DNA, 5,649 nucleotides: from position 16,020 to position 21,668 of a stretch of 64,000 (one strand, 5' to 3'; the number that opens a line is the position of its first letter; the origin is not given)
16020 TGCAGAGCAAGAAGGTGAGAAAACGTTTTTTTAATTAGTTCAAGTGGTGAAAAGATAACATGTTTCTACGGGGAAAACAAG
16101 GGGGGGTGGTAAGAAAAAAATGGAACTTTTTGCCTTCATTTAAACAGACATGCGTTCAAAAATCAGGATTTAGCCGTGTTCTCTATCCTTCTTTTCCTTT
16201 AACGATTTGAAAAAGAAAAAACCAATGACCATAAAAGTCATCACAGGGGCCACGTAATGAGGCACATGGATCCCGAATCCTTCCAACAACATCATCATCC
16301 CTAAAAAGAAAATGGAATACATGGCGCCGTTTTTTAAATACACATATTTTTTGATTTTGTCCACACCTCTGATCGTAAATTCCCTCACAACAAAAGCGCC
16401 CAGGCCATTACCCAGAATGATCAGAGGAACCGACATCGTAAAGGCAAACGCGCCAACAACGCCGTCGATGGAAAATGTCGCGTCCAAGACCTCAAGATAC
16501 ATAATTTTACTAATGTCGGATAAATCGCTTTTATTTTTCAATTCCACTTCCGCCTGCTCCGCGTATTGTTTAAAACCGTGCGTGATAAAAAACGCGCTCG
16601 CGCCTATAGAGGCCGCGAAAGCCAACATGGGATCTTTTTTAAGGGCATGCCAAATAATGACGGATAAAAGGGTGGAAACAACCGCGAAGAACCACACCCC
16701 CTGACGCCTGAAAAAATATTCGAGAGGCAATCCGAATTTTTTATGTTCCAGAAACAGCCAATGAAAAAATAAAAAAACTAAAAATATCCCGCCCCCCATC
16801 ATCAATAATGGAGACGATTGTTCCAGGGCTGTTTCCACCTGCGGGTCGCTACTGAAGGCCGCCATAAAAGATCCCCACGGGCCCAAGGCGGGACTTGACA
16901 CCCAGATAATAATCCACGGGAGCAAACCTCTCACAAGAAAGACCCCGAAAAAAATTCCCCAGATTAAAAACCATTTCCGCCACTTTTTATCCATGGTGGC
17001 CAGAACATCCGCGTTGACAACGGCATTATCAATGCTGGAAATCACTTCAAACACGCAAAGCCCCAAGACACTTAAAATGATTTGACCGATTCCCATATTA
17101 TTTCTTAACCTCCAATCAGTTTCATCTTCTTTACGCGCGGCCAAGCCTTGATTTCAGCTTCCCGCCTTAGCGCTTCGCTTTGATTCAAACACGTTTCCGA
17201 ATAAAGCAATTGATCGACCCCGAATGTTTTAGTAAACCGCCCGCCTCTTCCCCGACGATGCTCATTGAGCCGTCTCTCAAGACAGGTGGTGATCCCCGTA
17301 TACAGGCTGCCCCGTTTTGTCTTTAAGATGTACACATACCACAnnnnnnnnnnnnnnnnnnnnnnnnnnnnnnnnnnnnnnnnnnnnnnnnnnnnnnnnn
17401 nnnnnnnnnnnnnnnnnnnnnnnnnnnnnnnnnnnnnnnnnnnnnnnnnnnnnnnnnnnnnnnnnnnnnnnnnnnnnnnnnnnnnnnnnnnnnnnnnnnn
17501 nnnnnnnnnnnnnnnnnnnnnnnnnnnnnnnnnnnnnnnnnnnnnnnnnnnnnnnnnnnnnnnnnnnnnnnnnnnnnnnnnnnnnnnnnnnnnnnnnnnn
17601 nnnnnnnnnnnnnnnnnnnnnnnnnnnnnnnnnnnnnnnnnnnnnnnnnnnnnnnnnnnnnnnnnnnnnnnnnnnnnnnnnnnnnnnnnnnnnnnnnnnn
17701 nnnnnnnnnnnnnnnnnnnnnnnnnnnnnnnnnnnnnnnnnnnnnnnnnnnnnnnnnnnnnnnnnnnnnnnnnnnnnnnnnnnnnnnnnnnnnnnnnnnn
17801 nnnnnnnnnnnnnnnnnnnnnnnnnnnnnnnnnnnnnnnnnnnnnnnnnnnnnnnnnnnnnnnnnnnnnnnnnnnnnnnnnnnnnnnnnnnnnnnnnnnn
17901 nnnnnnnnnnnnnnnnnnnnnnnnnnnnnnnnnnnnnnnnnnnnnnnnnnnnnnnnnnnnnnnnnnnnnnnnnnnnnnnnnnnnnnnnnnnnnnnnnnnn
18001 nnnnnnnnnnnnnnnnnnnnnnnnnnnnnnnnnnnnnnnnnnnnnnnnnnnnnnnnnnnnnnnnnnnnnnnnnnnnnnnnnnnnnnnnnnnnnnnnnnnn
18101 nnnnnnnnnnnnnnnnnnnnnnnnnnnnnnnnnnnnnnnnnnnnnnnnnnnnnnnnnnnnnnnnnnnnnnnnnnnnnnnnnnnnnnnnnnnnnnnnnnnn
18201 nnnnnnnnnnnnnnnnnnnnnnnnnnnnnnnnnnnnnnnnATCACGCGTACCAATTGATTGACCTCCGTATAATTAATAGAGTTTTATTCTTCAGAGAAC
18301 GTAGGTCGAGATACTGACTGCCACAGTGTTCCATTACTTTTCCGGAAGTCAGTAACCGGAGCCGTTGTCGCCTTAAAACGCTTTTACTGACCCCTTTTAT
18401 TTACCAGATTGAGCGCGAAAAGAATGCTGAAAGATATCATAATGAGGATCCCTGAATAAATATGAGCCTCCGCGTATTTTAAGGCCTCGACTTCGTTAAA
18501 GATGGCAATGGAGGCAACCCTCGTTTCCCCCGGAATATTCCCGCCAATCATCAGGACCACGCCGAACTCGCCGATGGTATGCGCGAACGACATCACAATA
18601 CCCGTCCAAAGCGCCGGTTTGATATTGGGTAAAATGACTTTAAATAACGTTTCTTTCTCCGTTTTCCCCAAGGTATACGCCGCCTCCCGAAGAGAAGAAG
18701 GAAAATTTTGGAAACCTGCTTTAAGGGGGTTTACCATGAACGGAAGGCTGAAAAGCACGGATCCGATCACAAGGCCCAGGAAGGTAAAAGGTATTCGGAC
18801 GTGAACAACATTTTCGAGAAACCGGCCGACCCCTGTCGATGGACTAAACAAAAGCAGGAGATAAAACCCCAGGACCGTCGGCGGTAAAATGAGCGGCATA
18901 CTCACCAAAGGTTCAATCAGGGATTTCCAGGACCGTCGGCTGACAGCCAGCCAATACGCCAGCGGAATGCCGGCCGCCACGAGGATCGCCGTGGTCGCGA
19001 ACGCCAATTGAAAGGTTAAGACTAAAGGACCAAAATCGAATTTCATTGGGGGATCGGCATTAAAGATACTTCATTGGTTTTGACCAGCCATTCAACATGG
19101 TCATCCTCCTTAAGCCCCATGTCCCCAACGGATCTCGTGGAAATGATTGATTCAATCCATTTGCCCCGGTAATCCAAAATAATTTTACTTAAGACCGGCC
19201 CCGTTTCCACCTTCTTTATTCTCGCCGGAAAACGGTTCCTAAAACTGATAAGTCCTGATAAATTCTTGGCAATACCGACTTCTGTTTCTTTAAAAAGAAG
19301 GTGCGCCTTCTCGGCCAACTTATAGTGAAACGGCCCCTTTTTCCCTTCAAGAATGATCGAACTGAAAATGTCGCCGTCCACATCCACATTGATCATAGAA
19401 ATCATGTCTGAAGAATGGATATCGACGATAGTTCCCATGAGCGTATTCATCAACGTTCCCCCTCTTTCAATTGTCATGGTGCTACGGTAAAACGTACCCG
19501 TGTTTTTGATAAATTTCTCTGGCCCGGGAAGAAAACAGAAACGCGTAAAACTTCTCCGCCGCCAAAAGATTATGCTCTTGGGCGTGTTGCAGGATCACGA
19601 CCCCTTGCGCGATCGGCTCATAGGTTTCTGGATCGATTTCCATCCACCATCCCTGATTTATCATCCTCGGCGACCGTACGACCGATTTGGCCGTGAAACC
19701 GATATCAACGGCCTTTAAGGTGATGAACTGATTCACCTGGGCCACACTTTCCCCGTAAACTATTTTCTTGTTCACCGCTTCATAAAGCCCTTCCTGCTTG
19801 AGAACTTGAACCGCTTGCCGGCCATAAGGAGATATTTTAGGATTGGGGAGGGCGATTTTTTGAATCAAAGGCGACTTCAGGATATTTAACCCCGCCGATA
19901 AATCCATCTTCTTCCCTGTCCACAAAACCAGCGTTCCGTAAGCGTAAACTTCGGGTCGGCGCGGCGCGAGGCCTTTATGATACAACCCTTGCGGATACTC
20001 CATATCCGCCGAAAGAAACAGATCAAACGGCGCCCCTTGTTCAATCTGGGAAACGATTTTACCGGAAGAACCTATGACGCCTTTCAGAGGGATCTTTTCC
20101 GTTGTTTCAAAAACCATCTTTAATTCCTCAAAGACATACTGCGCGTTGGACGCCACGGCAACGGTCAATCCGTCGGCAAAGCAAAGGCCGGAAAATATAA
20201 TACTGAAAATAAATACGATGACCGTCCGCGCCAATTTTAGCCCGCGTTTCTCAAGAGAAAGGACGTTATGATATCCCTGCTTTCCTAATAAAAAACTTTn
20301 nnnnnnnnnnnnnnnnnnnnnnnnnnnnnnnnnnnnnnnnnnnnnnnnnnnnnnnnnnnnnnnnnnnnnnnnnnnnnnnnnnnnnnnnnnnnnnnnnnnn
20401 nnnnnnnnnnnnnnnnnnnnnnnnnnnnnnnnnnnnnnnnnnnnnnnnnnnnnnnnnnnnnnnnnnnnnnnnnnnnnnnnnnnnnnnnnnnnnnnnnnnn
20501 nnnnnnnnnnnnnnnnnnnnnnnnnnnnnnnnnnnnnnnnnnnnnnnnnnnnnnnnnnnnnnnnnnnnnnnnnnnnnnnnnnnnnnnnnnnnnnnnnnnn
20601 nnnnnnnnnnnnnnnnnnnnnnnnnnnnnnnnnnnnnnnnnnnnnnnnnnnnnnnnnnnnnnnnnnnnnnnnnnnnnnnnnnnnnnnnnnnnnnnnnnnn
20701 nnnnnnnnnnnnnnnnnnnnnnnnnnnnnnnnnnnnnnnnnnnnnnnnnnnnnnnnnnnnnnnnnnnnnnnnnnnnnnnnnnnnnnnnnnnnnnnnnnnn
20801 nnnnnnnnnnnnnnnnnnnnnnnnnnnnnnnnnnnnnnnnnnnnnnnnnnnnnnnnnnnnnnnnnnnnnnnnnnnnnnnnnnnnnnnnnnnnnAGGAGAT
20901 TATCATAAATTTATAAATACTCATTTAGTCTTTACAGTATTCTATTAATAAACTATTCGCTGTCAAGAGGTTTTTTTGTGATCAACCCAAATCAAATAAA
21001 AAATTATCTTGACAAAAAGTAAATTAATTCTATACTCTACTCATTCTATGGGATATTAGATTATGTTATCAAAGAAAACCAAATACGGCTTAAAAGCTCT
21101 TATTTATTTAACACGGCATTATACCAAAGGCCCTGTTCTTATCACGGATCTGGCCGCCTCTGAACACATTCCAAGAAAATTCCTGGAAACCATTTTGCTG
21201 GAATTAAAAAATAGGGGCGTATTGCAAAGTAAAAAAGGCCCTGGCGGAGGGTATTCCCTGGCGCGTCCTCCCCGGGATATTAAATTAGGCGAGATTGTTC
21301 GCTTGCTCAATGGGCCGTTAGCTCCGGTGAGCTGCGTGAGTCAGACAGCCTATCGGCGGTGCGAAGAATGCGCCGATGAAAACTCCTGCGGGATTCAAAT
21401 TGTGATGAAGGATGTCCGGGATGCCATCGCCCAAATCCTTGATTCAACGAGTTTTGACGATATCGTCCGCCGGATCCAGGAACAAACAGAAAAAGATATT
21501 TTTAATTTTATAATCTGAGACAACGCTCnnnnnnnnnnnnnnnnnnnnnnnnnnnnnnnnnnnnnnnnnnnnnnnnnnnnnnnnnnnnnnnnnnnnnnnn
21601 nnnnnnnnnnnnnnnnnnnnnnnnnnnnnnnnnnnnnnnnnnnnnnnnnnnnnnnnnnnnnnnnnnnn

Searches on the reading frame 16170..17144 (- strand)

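Call 59: search_protein_families(library=pfam, proteins=[window:16170-17144:-], max_evalue=0.00001)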
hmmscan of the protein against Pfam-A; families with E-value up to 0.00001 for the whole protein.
window:16170-17144:- (324 aa): 2 families
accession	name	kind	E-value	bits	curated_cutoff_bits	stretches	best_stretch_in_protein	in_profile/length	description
PF04332.21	DUF475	-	3.2e-48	165.5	27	1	38-319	1-291/293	Protein of unknown function (DUF475)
PF03741.22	TerC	-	2.2e-17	63.8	27.8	1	29-288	3-177/178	Integral membrane protein TerC family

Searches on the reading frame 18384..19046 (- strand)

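Call 59: search_protein_families(library=pfam, proteins=[window:18384-19046:-], max_evalue=0.00001)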
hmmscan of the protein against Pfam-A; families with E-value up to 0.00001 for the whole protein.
window:18384-19046:- (220 aa): 1 family
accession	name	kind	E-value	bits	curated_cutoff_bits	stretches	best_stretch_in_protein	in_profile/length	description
PF00528.27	BPD_transp_1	-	8e-24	84.8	26.4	1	26-210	1-171/184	Binding-protein-dependent transport system inner membrane component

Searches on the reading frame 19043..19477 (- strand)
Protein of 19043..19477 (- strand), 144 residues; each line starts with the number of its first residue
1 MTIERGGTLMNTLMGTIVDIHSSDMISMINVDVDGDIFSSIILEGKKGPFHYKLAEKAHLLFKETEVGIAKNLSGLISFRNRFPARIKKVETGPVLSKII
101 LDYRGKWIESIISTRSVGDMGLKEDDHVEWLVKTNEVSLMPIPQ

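Call 60: search_protein_families(library=pfam, proteins=[window:19043-19477:-], max_evalue=0.00001)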
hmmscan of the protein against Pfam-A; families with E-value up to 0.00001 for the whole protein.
window:19043-19477:- (144 aa): 1 family
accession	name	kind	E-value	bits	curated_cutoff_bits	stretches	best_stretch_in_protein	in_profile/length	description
PF03459.23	TOBE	-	5.3e-09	36.6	22.3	1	78-138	2-63/64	TOBE domain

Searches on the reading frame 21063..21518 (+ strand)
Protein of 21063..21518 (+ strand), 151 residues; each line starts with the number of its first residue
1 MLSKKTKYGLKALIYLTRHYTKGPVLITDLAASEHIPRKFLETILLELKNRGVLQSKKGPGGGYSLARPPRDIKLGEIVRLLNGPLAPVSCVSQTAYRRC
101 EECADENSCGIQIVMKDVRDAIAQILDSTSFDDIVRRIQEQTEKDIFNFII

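Call 60: search_protein_families(library=pfam, proteins=[window:21063-21518:+], max_evalue=0.00001)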
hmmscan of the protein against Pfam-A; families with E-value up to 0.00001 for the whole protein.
window:21063-21518:+ (151 aa): 1 family
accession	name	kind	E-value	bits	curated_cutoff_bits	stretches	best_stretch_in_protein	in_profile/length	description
PF02082.26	Rrf2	-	2.8e-38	131.5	30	1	2-136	1-131/132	Iron-dependent Transcriptional regulator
